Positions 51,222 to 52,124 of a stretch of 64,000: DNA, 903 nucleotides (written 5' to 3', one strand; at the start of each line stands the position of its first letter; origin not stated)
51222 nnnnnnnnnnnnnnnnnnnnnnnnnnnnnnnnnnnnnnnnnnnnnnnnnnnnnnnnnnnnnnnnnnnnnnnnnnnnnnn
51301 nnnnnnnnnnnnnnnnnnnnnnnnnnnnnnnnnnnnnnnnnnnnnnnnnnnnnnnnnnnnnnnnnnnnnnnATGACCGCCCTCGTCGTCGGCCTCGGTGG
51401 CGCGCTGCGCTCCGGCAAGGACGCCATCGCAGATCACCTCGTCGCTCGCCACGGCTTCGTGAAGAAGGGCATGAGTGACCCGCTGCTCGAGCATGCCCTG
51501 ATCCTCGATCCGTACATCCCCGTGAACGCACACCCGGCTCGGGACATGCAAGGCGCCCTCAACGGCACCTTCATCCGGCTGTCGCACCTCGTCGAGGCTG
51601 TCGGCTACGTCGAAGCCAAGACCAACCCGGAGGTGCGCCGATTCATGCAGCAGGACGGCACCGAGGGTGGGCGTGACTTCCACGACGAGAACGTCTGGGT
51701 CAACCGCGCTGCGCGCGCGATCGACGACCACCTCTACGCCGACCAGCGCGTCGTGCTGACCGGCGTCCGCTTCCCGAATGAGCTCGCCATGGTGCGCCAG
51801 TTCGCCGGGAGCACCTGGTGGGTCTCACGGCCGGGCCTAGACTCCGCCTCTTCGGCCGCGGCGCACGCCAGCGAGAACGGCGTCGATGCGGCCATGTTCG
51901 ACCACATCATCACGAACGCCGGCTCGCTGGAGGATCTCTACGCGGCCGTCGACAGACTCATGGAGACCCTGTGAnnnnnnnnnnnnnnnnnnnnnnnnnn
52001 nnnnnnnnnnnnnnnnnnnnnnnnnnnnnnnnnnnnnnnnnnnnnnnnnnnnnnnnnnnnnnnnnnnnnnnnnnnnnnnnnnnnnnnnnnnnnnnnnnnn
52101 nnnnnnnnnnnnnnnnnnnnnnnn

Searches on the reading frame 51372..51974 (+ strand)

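Call 99: search_protein_families(library=pfam, proteins=[window:51372-51974:+], max_evalue=0.001)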
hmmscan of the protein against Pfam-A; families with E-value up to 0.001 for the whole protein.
window:51372-51974:+ (200 aa): 1 family
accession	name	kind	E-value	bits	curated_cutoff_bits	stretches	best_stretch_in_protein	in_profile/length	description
PF21448.3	DNMK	-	2.1e-15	57.4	27.1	1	81-191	123-231/232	Deoxynucleotide monophosphate kinase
